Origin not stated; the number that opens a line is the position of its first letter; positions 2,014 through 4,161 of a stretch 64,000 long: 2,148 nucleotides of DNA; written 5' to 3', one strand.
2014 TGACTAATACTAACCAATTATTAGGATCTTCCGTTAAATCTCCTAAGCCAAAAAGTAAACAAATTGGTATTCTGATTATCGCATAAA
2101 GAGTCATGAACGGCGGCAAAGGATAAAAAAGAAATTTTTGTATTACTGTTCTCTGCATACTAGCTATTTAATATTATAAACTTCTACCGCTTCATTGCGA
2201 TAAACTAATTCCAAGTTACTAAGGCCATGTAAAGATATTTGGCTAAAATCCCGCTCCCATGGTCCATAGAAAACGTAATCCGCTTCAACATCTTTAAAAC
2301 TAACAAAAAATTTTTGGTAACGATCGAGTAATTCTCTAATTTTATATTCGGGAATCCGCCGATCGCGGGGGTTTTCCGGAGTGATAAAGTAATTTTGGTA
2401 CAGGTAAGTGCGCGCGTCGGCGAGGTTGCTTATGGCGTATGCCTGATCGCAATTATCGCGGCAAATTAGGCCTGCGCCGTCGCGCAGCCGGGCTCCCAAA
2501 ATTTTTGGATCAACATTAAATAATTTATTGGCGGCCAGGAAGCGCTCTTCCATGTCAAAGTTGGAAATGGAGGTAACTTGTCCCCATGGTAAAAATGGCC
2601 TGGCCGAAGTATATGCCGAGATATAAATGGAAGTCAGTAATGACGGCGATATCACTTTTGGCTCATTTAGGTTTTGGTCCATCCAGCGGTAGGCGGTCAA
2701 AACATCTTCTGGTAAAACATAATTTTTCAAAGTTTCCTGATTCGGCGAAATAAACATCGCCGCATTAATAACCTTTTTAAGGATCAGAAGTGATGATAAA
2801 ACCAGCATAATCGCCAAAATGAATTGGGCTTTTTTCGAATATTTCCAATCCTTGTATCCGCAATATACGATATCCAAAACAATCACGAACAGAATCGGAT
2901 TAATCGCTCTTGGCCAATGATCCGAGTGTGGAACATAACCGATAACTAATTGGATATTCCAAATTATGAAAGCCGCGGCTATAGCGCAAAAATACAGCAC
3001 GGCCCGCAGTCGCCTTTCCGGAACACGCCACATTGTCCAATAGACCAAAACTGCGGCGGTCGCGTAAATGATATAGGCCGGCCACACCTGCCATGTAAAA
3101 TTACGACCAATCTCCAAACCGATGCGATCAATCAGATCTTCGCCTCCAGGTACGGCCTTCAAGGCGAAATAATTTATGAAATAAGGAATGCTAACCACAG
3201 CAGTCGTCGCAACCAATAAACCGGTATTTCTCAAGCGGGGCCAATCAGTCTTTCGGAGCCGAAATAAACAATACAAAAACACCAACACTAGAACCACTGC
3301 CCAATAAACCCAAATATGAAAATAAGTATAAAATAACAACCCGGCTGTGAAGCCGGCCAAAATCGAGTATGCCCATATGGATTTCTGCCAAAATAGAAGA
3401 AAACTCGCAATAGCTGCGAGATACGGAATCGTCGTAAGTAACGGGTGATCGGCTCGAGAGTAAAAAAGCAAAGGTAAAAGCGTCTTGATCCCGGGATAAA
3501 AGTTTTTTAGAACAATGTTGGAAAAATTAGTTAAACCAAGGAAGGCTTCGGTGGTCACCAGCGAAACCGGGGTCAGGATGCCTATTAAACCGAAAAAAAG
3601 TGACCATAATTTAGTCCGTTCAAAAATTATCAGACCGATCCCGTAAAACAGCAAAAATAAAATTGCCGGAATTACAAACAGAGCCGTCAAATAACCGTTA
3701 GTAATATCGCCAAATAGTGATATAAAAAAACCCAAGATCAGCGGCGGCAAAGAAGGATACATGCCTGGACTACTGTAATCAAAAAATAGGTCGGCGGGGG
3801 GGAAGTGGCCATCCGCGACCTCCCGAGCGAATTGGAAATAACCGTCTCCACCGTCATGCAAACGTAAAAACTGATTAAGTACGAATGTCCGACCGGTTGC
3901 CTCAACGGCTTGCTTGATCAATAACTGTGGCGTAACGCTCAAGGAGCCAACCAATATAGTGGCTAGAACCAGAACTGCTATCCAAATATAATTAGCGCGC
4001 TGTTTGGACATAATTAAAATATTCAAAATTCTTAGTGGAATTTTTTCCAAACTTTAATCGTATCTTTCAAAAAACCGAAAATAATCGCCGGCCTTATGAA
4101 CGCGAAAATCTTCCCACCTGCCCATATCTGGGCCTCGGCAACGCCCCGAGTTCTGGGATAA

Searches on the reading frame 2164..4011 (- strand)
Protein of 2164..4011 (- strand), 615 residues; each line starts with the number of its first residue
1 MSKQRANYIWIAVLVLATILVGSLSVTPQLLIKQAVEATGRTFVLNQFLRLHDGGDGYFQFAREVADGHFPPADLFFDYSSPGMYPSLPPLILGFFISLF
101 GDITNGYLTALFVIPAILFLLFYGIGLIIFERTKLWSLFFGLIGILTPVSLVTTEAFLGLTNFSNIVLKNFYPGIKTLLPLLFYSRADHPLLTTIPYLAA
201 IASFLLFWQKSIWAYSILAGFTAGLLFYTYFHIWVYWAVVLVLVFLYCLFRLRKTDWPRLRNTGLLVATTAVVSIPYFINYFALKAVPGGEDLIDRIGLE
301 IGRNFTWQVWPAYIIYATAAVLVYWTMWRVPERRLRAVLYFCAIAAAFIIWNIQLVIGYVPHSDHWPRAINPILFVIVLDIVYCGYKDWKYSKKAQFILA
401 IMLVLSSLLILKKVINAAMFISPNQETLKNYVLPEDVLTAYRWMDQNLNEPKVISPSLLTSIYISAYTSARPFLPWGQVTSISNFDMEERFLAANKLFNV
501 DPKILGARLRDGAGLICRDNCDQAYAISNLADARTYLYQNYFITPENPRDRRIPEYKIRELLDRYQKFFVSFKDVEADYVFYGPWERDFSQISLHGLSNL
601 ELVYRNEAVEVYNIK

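Call 65: search_solved_structures(query=A4, max_evalue=1)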
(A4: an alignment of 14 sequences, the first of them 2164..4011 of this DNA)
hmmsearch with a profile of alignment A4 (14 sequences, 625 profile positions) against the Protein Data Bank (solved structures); distinct sequences matched with E-value up to 1: 0.

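Call 66: search_protein_families(library=pfam, proteins=[window:2164-4011:-], max_evalue=1)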
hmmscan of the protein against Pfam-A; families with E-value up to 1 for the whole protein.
window:2164-4011:- (615 aa): 0 families

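Call 75: predict_structure(alignment_id=A4)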
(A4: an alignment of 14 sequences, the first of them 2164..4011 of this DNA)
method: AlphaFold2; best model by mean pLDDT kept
length: 615 residues; sequences in the alignment: 14
mean_pLDDT: 86.7   pTM: 0.88
mean pLDDT of the five models: 86.7, 84.4, 84.1, 82.9, 82.8
residues with pLDDT >= 90: 331; 70-90: 226; 50-70: 49; < 50: 9
segments of 3 or more residues with pLDDT < 50: 51-55, 301-304
pLDDT, mean of each block of 10 residues (from residue 1): 82 96 92 92 74 61 90 81 81 94 91 95 96 94 89 82 84 80 72 92 95 97 93 90 95 91 97 91 84 73 59 91 96 93 92 64 74 94 91 89 92 90 84 87 92 91 89 86 92 95 90 62 62 80 73 91 95 93 88 89 95 96
secondary structure, 60 per line:
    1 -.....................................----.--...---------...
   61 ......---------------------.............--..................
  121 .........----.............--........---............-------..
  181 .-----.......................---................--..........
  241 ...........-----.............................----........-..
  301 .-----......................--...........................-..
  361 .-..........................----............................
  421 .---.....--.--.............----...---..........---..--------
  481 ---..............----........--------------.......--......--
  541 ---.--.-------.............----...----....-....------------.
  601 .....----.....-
elements in order: H2-38 H58-66 H88-100 H103-129 H134-146 H149-156 H160-171 H187-209 H213-228 H231-251 H257-285 H290-297 E299-301 H307-328 H331-357 E359-361 H363-388 H393-421 H425-429 H435-447 E452-454 H458-467 H484-497 H502-509 H524-530 H533-538 H555-567 E579-582 H584-587 E600-605 E610-614

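Call 77: fold_search(model_id=the predicted structure, library=pdb)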
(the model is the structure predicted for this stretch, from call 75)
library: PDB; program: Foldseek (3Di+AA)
matches with E <= 10: 556; with E <= 0.001: 18
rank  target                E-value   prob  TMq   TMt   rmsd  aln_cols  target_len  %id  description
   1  6ezn_F                1.1e-07  1.00  0.47  0.45  14.1       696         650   13  Cryo-EM structure of the yeast oligosaccharyltransferase (OST) complex (released 2018-01-17)
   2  8agb_A                3.0e-07  1.00  0.47  0.45  14.0       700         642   12  Structure of yeast oligosaccharylransferase complex with lipid-linked oligosaccharide bound (released 2022-12-07)
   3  8age_A                3.6e-07  1.00  0.46  0.44  13.3       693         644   11  Structure of yeast oligosaccharylransferase complex with acceptor peptide bound (released 2022-12-07)
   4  9n9j_I                7.0e-07  1.00  0.44  0.40  12.3       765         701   11  Structure of a GRP94 folding intermediate engaged with a CCDC134- and FKBP11-bound secretory translocon (released 2025-11-19)
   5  7oci_F                7.6e-07  1.00  0.46  0.45  13.4       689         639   11  Cryo-EM structure of yeast Ost6p containing oligosaccharyltransferase complex (released 2022-02-16)
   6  8pn9_A                7.6e-07  1.00  0.44  0.42  12.3       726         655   11  Structure of human oligosaccharyltransferase OST-A complex bound to NGI-1 (released 2024-05-08)
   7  8agc_A                8.0e-07  1.00  0.44  0.40  12.5       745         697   11  Structure of yeast oligosaccharylransferase complex with lipid-linked oligosaccharide and non-acceptor peptide bound (released 2022-12-07)
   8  8b6l_I                8.3e-07  1.00  0.46  0.43  12.8       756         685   10  Subtomogram average of the human Sec61-TRAP-OSTA-translocon (released 2022-12-07)
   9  6s7o_A                1.0e-06  1.00  0.43  0.41  14.1       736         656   12  Cryo-EM structure of human oligosaccharyltransferase complex OST-A (released 2019-12-18)
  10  6s7t_A                1.5e-06  1.00  0.44  0.39  13.1       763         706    9  Cryo-EM structure of human oligosaccharyltransferase complex OST-B (released 2019-12-18)
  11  6c26_A                6.1e-06  1.00  0.44  0.42  14.5       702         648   13  The Cryo-EM structure of a eukaryotic oligosaccharyl transferase complex (released 2018-01-31)
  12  6ftg_5                6.3e-06  1.00  0.43  0.42  14.6       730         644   11  Subtomogram average of OST-containing ribosome-translocon complexes from canine rough microsomal membranes (released 2018-03-21)
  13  3rce_A                8.2e-06  1.00  0.40  0.37  13.5       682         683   12  Bacterial oligosaccharyltransferase PglB (released 2011-06-15)
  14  8if8_B                1.5e-05  1.00  0.47  0.47   7.8       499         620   12  Arabinosyltransferase AftA (released 2023-05-31)
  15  6gxc_A                1.8e-05  1.00  0.46  0.41   9.9       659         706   10  Bacterial oligosaccharyltransferase PglB in complex with an inhibitory peptide and a reactive lipid-linked oligosaccha (released 2018-11-14)
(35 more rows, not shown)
